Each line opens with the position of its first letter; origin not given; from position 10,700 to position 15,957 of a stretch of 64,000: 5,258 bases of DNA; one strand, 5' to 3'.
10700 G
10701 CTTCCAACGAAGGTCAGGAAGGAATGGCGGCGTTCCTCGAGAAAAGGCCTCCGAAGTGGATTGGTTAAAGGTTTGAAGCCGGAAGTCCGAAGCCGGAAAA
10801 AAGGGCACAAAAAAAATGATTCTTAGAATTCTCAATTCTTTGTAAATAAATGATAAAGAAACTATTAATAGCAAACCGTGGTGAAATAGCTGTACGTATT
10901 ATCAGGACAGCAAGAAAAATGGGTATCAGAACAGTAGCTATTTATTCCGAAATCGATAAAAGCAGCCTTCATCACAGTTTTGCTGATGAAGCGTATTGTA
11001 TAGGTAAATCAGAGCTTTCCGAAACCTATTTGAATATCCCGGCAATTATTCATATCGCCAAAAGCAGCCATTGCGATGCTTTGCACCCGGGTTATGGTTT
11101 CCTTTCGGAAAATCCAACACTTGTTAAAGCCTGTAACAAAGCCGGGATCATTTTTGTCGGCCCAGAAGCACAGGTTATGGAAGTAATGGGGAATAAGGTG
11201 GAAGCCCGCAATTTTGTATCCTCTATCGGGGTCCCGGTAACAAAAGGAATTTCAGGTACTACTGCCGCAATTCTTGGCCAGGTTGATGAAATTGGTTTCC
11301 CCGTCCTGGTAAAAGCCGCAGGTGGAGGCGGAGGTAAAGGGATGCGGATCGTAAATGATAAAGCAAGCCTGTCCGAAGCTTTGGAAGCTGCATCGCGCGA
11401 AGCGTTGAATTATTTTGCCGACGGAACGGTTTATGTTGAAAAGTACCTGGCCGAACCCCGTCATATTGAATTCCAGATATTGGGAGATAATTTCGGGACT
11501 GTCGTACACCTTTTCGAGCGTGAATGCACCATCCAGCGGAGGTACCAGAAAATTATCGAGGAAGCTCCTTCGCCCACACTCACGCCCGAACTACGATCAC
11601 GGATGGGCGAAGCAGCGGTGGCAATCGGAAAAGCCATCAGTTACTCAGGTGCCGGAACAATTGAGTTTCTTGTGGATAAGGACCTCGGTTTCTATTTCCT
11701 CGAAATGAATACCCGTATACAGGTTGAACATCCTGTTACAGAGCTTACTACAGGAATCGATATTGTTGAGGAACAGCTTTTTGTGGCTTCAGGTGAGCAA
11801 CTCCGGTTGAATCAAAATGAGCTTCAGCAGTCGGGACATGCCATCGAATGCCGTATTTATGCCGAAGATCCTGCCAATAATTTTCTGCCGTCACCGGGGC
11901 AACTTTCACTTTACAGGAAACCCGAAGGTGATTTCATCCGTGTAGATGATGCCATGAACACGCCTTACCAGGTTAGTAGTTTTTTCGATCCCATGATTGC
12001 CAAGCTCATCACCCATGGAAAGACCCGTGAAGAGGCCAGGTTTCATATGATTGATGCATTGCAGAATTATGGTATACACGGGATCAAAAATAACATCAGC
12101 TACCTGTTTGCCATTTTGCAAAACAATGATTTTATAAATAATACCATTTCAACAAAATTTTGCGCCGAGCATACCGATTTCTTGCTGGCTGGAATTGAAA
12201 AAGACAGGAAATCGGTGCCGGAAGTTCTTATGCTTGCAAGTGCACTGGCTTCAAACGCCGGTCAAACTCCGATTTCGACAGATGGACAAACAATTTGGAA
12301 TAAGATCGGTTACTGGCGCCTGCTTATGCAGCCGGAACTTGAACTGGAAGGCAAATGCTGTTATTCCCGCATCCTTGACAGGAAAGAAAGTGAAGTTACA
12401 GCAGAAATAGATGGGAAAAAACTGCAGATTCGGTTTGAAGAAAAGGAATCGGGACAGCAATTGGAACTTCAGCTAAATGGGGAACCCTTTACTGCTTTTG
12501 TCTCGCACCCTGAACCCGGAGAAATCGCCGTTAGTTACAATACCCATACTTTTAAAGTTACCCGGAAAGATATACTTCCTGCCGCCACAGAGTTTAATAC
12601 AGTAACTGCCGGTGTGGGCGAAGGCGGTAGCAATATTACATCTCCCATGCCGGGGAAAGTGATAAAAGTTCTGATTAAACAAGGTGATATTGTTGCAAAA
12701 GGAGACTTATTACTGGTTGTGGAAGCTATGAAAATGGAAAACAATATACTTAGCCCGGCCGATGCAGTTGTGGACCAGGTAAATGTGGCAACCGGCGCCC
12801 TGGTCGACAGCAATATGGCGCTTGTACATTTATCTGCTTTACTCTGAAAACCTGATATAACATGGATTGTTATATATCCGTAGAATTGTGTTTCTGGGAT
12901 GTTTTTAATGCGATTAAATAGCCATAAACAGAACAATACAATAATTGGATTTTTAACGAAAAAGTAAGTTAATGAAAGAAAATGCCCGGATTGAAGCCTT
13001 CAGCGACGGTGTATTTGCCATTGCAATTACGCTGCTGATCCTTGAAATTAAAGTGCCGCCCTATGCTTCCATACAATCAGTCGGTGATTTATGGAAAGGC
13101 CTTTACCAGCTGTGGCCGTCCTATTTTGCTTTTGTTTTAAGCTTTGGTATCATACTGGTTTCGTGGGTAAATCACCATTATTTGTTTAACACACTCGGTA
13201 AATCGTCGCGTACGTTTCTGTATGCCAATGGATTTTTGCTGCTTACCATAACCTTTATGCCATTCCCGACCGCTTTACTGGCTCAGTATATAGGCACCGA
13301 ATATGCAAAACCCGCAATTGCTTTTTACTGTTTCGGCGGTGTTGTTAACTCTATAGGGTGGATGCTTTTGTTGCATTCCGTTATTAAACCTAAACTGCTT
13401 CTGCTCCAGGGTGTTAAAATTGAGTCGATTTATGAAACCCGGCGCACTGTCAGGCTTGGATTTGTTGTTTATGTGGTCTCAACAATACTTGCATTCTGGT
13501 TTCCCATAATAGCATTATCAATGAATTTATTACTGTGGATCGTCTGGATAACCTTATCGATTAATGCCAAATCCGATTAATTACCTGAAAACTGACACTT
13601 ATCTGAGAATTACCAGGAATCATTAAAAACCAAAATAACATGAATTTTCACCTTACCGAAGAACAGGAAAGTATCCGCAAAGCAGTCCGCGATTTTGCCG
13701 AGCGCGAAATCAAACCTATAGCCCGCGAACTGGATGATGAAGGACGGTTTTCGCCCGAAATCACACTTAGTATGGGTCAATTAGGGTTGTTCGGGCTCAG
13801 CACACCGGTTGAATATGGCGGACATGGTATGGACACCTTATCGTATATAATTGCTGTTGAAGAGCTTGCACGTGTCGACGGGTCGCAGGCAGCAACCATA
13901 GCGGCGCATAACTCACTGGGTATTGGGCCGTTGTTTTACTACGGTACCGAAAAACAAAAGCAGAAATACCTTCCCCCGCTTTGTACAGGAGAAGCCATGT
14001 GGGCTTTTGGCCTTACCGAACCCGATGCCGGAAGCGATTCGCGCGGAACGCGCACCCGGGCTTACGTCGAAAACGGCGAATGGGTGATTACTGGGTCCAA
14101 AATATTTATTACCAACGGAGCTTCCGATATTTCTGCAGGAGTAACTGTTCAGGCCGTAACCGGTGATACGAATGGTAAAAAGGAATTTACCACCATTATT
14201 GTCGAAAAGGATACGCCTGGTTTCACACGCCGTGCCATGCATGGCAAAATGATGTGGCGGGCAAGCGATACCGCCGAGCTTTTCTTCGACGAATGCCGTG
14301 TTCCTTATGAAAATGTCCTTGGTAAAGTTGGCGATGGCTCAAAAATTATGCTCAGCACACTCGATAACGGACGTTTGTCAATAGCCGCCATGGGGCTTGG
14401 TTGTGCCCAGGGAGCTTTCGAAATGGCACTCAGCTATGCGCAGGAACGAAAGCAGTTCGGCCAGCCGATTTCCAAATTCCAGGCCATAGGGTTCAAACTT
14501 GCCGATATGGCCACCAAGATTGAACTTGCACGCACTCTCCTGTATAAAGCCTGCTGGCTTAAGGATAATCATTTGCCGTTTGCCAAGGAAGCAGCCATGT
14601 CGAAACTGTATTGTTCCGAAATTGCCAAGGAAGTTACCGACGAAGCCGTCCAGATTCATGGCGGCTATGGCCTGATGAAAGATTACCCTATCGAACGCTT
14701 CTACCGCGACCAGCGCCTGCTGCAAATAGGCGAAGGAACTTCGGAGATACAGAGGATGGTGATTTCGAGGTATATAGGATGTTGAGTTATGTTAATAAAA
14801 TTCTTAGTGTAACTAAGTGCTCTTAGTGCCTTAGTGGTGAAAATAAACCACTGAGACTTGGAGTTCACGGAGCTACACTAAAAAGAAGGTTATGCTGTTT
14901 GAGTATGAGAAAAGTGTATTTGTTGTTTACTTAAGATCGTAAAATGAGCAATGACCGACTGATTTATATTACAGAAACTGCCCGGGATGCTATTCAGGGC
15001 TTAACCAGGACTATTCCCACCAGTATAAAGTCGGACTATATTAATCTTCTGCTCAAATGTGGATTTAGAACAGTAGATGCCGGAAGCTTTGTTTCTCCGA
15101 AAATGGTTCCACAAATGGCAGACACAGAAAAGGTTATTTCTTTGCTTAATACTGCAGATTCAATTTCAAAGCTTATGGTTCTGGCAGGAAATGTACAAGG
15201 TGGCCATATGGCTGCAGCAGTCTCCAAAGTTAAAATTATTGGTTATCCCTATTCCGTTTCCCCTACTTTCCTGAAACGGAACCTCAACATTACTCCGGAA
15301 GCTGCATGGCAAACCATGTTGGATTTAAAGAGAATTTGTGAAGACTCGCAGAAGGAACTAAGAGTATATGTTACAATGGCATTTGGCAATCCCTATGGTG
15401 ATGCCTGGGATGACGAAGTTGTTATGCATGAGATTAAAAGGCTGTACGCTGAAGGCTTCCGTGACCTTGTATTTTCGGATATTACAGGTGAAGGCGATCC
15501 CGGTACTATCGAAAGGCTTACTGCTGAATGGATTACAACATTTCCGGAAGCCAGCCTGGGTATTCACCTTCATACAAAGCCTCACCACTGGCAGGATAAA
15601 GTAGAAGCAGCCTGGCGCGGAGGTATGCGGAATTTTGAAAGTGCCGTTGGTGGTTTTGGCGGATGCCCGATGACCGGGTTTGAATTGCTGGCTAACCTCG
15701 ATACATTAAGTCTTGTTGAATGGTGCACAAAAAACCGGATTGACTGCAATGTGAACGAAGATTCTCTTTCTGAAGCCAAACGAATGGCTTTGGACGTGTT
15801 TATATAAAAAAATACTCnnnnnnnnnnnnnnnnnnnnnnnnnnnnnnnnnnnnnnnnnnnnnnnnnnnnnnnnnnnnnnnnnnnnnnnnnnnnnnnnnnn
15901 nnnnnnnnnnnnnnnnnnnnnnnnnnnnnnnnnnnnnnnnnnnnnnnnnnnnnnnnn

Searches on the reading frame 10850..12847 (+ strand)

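Call 18: search_protein_families(library=ncbifam, proteins=[window:10850-12847:+], max_evalue=0.001)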
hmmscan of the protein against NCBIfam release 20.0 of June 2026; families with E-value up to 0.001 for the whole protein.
window:10850-12847:+ (665 aa): 57 families (the best 25 are shown)
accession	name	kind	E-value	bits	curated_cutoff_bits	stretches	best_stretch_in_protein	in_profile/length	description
NF009554.0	PRK12999.1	equivalog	4.3e-193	644.1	965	2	1-454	4-468/1147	pyruvate carboxylase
NF006406.0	PRK08654.1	equivalog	2.2e-185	616.9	739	1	1-445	1-447/499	acetyl-CoA carboxylase biotin carboxylase subunit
NF006367.0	PRK08591.1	subfamily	1.2e-178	594.5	597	1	1-441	1-444/451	acetyl-CoA carboxylase biotin carboxylase subunit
TIGR01235.1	pyruv_carbox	equivalog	5.7e-175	583.8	1114.45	2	4-455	1-465/1143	pyruvate carboxylase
TIGR00514.1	accC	equivalog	2e-174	580.7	626.5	1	1-442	1-445/449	acetyl-CoA carboxylase biotin carboxylase subunit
NF004085.0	PRK05586.1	equivalog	3.9e-173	576.5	723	1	1-441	1-444/448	acetyl-CoA carboxylase biotin carboxylase subunit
TIGR02712.1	urea_carbox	equivalog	1.4e-163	546.3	1303.85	2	3-440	2-441/1201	urea carboxylase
NF005525.0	PRK07178.1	equivalog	6.4e-160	532.8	768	1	1-471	1-470/471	acetyl-CoA carboxylase biotin carboxylase subunit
NF006286.0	PRK08462.1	equivalog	4e-156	520.3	740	1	2-441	4-444/445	acetyl-CoA carboxylase biotin carboxylase subunit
NF009471.0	PRK12833.1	equivalog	1.1e-154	515.5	686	1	2-437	5-443/467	acetyl-CoA carboxylase biotin carboxylase subunit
NF006287.0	PRK08463.1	equivalog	4.3e-153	510.5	775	1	1-455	1-458/479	acetyl-CoA carboxylase subunit A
NF004173.0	PRK05641.1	equivalog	3.6e-20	73.1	199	1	509-661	8-152/153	putative acetyl-CoA carboxylase biotin carboxyl carrier protein subunit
NF006761.0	PRK09282.1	domain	8.2e-18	64.2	402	1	511-661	441-589/591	pyruvate carboxylase subunit B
NF005117.0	PRK06549.1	equivalog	2.1e-16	60.7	159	1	582-660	50-128/130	acetyl-CoA carboxylase biotin carboxyl carrier protein subunit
TIGR01108.1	oadA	equivalog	6.4e-16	57.9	756.5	1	567-655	492-579/582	sodium-extruding oxaloacetate decarboxylase subunit alpha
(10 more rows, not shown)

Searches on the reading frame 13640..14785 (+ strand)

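Call 18: search_protein_families(library=ncbifam, proteins=[window:13640-14785:+], max_evalue=0.001)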
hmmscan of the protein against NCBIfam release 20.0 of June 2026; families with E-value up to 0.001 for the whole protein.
window:13640-14785:+ (381 aa): 23 families
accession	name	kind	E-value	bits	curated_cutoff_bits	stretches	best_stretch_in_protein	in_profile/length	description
NF042972.1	AcrlCoAredClosAcrC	equivalog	1e-131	439.1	640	1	1-379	1-376/378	acryloyl-CoA reductase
NF058590.1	AcCoDHFadEBacil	equivalog_domain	1.2e-96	324.5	600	1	5-376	21-407/586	acyl-CoA dehydrogenase FadE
NF043006.1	CyhCrbnylCoADH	equivalog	2.7e-89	299.8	650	1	6-379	5-375/380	cyclohexane-1-carbonyl-CoA dehydrogenase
NF045552.1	GlutCoADH_Des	equivalog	5.9e-89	299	470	1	1-376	1-376/387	glutaryl-CoA dehydrogenase Acd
NF008997.0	PRK12341.1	equivalog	5.1e-77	259.5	537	1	1-379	1-376/382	acyl-CoA dehydrogenase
NF045652.1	ProlPCPDhRedW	equivalog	4e-74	249.7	650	1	8-380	3-374/376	L-prolyl-[peptidyl-carrier protein] dehydrogenase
NF042439.1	SulpropCoADesulf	equivalog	1.9e-73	247.4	600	1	14-377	2-368/379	3-sulfinopropanoyl-CoA desulfinase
NF053553.1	prodigi_MBC_PigA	equivalog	3.2e-70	237.2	500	1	1-380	1-380/381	prodigiosin MBC biosynthesis dehydrogenase PigA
NF002885.1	PRK03354.1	equivalog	2.4e-63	214.4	540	1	1-377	1-371/378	crotonobetainyl-CoA dehydrogenase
TIGR03207.1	cyc_hxne_CoA_dh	equivalog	4.3e-60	203.4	575.35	1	5-377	1-369/372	cyclohexanecarboxyl-CoA dehydrogenase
NF052270.1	Staph_DH_FadE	equivalog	8.5e-47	159.8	600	1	4-379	20-393/400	acyl-CoA dehydrogenase FadE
NF007000.1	PRK09463.1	subfamily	3.3e-37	128.2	600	1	37-347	74-400/726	acyl-CoA dehydrogenase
NF009586.0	PRK13026.1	subfamily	1.6e-32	112.7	608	1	37-346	109-434/777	acyl-CoA dehydrogenase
TIGR03203.1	pimD_small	equivalog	7.6e-28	97.7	652.7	1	3-364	2-361/378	pimeloyl-CoA dehydrogenase small subunit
TIGR03204.1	pimC_large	equivalog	5.4e-24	84.8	623.85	1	5-298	4-293/395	pimeloyl-CoA dehydrogenase large subunit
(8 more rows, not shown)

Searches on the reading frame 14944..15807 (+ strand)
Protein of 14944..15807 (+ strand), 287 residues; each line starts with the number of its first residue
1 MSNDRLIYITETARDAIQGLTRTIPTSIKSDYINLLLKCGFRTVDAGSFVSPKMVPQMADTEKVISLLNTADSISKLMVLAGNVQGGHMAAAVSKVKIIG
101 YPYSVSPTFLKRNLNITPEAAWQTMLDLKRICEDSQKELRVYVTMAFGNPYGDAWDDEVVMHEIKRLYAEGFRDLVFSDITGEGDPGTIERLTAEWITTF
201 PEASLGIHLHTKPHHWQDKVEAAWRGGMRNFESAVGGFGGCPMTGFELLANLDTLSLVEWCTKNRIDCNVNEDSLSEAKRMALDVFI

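Call 18: search_protein_families(library=ncbifam, proteins=[window:14944-15807:+], max_evalue=0.001)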
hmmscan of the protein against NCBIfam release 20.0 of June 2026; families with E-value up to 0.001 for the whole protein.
window:14944-15807:+ (287 aa): 1 family
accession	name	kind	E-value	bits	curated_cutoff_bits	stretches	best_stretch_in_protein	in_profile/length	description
NF004283.0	PRK05692.1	subfamily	1e-45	156.1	246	1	7-282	7-280/300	hydroxymethylglutaryl-CoA lyase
